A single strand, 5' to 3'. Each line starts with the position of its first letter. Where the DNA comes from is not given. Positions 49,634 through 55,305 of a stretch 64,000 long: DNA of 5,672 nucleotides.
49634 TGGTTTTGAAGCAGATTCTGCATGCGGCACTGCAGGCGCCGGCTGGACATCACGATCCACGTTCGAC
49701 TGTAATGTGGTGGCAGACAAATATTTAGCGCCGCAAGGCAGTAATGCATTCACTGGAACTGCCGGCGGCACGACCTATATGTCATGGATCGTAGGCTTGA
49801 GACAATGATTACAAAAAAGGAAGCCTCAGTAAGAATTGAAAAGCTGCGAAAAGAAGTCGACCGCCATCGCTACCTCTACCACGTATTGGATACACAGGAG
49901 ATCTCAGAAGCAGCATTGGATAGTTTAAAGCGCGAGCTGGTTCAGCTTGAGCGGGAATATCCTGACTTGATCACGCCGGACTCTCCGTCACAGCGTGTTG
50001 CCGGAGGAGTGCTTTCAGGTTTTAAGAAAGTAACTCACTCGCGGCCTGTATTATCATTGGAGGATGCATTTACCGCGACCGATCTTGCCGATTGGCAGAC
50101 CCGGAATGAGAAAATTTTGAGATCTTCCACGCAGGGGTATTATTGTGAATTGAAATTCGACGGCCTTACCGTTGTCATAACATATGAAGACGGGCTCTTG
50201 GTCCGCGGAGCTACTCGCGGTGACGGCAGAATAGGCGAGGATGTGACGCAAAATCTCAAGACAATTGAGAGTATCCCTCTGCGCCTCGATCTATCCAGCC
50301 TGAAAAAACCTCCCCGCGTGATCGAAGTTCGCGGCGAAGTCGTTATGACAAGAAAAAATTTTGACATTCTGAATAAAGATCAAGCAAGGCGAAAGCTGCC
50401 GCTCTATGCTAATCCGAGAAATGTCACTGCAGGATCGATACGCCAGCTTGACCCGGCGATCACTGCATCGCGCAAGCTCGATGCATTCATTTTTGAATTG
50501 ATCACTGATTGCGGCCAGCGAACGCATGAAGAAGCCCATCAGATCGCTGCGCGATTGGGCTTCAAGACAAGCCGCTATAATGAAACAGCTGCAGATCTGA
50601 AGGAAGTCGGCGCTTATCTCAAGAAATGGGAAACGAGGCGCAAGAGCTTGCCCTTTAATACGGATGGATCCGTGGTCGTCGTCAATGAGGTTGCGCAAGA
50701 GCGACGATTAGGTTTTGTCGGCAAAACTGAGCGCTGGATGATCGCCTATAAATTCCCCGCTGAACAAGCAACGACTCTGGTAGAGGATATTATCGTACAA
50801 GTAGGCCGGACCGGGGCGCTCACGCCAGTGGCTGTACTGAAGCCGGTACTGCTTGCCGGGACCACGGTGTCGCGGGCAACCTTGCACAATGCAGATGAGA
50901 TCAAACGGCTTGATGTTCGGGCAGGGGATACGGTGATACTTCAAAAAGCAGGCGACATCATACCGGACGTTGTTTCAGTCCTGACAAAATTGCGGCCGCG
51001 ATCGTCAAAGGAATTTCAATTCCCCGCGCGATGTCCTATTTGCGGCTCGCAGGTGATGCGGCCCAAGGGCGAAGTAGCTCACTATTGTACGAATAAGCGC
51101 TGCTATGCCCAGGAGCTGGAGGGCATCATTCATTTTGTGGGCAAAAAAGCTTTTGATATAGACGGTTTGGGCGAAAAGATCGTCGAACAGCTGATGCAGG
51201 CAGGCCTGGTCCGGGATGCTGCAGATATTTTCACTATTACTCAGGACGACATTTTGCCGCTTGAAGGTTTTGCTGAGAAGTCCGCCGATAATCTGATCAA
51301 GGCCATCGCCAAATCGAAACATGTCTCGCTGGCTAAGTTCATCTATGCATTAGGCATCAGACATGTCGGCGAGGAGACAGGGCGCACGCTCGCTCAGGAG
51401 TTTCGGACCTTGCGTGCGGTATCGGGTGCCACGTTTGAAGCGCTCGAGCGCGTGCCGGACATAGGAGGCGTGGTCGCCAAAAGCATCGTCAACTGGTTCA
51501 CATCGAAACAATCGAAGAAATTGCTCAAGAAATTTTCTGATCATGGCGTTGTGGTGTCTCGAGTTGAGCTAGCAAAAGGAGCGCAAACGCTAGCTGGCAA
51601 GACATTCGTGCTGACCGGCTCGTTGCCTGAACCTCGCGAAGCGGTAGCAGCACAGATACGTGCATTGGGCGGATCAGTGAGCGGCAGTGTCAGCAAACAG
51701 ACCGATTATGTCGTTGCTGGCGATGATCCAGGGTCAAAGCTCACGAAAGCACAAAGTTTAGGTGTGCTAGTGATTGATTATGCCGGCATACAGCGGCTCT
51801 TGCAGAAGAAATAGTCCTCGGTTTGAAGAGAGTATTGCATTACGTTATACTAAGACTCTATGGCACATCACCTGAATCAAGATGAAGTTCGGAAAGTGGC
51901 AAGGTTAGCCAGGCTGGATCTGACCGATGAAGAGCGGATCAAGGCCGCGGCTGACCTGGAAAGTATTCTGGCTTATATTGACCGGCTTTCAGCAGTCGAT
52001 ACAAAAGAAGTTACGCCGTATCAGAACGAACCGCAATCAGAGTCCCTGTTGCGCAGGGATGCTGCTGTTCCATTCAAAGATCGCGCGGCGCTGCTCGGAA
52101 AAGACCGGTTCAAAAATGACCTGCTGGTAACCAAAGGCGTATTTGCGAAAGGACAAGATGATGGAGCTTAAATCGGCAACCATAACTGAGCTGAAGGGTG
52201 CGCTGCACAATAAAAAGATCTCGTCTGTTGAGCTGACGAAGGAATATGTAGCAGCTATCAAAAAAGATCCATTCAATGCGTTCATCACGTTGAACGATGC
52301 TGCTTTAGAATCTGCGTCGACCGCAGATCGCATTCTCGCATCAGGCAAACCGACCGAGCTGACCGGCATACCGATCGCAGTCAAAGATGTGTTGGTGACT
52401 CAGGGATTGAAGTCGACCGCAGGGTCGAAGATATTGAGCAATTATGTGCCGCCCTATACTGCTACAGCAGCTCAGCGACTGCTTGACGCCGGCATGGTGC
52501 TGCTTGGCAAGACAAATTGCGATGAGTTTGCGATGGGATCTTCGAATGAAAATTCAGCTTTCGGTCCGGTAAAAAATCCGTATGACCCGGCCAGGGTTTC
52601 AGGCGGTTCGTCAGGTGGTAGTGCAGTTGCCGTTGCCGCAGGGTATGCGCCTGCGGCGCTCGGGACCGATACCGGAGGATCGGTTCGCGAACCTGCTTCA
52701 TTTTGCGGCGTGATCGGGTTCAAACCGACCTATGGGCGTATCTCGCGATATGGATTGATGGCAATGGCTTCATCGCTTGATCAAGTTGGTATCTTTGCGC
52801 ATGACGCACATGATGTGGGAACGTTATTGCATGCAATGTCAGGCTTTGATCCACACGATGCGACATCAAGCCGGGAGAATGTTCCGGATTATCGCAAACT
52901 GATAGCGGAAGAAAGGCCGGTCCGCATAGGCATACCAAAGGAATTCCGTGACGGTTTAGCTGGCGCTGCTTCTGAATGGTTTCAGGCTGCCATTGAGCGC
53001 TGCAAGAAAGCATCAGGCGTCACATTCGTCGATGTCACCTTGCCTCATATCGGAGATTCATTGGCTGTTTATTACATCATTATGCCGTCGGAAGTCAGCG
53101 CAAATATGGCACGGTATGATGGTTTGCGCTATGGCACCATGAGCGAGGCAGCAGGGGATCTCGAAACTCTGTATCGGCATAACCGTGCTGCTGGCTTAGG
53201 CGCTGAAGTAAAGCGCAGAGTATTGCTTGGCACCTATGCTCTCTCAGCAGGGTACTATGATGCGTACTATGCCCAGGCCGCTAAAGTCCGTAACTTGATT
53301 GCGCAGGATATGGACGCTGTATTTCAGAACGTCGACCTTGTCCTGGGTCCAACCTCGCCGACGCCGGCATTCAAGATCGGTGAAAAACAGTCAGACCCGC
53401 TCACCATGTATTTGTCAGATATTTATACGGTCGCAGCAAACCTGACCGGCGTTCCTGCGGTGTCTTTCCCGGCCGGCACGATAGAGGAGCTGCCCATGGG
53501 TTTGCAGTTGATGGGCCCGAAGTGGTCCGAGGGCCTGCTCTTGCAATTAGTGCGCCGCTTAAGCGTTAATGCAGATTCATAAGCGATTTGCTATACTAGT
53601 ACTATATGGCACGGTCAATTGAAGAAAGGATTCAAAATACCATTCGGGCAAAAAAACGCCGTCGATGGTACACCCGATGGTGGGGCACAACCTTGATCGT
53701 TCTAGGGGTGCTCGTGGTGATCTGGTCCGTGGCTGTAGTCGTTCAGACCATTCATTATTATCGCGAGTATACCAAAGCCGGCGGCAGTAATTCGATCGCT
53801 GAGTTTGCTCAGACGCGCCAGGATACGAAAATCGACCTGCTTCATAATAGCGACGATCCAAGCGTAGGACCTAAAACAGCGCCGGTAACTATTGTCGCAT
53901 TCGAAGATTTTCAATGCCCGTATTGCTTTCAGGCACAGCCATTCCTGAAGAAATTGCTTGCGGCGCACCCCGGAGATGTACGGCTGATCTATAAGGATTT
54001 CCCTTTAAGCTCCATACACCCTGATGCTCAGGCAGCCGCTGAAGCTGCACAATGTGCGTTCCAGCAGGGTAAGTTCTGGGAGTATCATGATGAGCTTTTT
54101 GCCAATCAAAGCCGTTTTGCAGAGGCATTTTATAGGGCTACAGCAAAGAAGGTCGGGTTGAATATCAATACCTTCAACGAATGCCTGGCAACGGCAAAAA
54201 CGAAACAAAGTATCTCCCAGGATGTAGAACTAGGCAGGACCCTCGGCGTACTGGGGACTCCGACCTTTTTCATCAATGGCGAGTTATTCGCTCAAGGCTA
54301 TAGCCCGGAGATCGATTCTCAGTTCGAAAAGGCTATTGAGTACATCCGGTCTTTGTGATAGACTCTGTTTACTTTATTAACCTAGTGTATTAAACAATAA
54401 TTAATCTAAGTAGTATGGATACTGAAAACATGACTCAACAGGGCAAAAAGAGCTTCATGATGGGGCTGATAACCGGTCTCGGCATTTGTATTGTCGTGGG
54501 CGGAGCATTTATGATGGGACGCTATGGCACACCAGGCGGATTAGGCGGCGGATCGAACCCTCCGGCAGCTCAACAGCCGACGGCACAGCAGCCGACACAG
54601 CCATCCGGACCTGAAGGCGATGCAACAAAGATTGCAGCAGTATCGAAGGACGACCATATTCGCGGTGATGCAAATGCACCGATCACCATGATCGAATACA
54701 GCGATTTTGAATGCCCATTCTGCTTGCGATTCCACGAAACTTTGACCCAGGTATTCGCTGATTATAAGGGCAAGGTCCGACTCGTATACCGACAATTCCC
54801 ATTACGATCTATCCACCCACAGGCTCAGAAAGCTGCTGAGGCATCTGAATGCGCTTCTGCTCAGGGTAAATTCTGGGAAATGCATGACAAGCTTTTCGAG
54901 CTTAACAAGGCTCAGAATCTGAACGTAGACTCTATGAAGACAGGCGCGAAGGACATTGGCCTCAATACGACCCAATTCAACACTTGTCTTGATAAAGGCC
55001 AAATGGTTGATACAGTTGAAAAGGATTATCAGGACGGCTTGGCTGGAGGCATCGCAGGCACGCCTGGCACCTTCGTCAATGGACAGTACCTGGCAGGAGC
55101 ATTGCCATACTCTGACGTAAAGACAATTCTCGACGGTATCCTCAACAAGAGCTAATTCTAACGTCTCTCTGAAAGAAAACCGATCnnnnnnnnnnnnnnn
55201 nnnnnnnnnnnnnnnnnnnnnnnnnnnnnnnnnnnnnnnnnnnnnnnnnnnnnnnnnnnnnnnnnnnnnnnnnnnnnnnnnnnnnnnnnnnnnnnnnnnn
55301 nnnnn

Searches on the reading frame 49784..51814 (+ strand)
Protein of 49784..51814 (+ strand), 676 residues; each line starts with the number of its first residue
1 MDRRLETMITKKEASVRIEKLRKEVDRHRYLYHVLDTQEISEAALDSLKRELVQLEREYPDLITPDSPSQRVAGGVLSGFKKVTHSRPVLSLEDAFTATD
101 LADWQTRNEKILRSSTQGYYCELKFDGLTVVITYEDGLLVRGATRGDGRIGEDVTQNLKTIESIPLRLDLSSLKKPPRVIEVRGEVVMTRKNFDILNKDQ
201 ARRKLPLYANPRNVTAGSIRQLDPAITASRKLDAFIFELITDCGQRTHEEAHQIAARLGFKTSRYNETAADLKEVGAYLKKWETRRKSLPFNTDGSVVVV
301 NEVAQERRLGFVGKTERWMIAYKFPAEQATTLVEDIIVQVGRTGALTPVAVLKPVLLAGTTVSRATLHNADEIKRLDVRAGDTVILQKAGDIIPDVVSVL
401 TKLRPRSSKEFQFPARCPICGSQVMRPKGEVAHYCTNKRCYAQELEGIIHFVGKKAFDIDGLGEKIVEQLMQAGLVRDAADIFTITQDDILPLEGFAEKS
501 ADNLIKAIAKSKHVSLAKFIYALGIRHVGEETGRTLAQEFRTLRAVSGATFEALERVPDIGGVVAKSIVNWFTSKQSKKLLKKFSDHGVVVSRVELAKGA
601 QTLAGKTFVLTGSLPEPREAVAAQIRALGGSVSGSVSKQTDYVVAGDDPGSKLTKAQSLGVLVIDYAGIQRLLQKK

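Call 69: search_protein_families(library=pfam, proteins=[window:49784-51814:+], max_evalue=0.0001)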
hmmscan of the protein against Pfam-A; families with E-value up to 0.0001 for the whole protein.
window:49784-51814:+ (676 aa): 8 families
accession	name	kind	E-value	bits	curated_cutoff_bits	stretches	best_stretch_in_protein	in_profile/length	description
PF01653.23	DNA_ligase_aden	-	1.1e-83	281.1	27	1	78-327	2-253/253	NAD-dependent DNA ligase adenylation domain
PF03120.22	DNA_ligase_OB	-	1.9e-34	117.8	32.9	1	330-407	1-78/79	NAD-dependent DNA ligase OB-fold domain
PF12826.13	HHH_2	-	3e-21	75.8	27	1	518-580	1-63/64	Helix-hairpin-helix motif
PF00533.33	BRCT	-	1.3e-12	48.2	21.3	1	603-670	6-75/78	BRCA1 C Terminus (BRCT) domain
PF14520.12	HHH_5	-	2.3e-10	41.3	27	0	458-509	6-56/57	Helix-hairpin-helix domain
PF03119.21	DNA_ligase_ZBD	-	9.1e-10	38.7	25.8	1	416-442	1-27/27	NAD-dependent DNA ligase C4 zinc finger domain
PF22745.1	Nlig-Ia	-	1.9e-06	28.9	27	1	17-64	5-52/92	DNA ligase-like, N-terminal NAD+-binding domain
PF12738.14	PTCB-BRCT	-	1.6e-05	25.2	22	1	611-664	6-59/63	twin BRCT domain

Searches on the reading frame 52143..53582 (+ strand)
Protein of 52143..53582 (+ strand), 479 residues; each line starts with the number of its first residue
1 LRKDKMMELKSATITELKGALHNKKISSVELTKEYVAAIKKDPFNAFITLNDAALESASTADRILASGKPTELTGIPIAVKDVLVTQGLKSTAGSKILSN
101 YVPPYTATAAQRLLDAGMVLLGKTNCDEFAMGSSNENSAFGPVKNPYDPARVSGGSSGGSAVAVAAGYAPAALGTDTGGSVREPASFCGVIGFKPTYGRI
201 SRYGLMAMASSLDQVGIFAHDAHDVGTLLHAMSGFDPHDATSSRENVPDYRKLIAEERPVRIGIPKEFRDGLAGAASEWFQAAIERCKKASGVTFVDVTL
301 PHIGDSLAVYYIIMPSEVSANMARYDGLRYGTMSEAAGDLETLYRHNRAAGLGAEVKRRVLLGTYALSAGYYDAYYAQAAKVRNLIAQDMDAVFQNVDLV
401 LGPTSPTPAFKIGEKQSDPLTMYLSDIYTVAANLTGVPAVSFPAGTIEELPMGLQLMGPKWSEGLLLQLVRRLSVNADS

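Call 14: search_protein_families(library=pfam, proteins=[window:52143-53582:+], max_evalue=0.001)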
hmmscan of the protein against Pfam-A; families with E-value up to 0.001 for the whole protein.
window:52143-53582:+ (479 aa): 1 family
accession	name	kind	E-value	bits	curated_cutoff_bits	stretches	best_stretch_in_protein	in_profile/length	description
PF01425.27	Amidase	-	2.3e-135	452.5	27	1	30-467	1-445/445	Amidase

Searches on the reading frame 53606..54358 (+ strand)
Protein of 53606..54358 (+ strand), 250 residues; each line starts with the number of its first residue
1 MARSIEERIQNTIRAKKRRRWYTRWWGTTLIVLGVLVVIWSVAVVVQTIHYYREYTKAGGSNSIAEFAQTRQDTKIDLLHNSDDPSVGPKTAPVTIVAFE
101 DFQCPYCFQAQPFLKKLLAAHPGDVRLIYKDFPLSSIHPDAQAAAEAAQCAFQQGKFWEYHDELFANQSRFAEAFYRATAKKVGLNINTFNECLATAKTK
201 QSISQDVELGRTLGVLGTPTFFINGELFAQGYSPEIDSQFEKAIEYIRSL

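Call 14: search_protein_families(library=pfam, proteins=[window:53606-54358:+], max_evalue=0.001)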
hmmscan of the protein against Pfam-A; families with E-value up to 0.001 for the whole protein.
window:53606-54358:+ (250 aa): 4 families
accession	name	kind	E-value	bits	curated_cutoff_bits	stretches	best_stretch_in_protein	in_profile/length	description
PF13462.12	Thioredoxin_4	-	2.7e-27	96.4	23.2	1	82-235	3-157/165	Thioredoxin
PF01323.26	DSBA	-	4.8e-22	79.1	25.6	1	95-231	1-179/191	DSBA-like thioredoxin domain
PF13098.12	Thioredoxin_2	-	2.6e-07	31.4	27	1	95-235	8-97/104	Thioredoxin-like domain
PF13743.12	Thioredoxin_5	-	3e-06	27.5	27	1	163-223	102-163/186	Thioredoxin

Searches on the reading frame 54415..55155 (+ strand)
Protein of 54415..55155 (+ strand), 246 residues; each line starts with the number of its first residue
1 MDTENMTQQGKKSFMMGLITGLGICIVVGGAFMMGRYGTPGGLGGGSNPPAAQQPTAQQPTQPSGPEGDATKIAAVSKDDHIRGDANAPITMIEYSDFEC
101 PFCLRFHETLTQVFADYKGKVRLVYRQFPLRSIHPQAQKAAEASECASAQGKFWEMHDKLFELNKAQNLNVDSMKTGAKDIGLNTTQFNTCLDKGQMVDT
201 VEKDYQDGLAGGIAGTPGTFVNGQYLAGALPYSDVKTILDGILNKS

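Call 14: search_protein_families(library=pfam, proteins=[window:54415-55155:+], max_evalue=0.001)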
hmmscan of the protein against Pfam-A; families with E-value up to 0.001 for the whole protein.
window:54415-55155:+ (246 aa): 3 families
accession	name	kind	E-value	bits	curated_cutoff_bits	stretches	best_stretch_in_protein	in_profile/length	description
PF13462.12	Thioredoxin_4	-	3.5e-28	99.3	23.2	1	78-240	3-164/165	Thioredoxin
PF01323.26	DSBA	-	3.5e-17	63.3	25.6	1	92-236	2-187/191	DSBA-like thioredoxin domain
PF18400.7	Thioredoxin_12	-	0.0009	19.6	26.1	0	78-129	132-183/190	Thioredoxin-like domain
